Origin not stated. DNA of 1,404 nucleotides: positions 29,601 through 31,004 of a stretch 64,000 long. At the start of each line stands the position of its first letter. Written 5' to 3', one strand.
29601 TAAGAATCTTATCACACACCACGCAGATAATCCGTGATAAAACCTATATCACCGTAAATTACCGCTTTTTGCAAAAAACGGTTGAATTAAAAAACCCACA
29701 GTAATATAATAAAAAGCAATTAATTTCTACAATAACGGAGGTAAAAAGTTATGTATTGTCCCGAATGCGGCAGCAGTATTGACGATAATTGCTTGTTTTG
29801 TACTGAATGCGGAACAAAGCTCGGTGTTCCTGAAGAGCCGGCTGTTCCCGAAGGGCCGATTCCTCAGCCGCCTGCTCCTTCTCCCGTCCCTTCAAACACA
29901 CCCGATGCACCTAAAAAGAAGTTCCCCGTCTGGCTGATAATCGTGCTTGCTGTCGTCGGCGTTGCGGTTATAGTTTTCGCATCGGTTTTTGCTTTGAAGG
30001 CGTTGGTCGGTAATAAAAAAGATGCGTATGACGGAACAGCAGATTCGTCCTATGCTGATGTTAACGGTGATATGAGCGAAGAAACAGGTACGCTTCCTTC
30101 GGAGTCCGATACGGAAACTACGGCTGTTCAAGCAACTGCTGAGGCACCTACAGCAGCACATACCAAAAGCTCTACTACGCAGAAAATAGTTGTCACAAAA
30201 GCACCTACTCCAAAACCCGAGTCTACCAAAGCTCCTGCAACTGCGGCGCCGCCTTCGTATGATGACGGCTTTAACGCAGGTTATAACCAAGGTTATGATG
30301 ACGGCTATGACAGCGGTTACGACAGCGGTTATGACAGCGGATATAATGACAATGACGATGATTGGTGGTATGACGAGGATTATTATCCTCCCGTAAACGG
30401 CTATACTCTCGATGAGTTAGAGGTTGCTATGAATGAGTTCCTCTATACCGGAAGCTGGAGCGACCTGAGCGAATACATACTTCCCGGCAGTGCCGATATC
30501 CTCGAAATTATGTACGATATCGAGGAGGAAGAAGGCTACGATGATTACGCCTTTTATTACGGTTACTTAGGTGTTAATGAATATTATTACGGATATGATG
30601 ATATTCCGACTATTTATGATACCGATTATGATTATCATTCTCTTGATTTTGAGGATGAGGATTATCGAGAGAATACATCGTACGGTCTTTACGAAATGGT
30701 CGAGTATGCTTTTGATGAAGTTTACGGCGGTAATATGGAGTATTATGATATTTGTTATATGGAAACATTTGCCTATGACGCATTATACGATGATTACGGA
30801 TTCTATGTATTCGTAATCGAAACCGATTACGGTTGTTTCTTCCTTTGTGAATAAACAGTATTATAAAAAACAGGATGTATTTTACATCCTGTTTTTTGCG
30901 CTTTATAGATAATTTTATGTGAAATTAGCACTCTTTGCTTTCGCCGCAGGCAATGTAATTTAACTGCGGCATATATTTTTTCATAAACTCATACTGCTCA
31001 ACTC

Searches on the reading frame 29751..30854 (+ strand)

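Call 80: search_protein_families(library=pfam, proteins=[window:29751-30854:+], max_evalue=0.00001)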
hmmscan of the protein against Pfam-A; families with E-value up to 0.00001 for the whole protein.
window:29751-30854:+ (367 aa): 1 family
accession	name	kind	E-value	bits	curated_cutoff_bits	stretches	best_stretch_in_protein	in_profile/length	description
PF13240.11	Zn_Ribbon_1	-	1.6e-06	28.2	25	1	2-24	1-23/23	zinc-ribbon domain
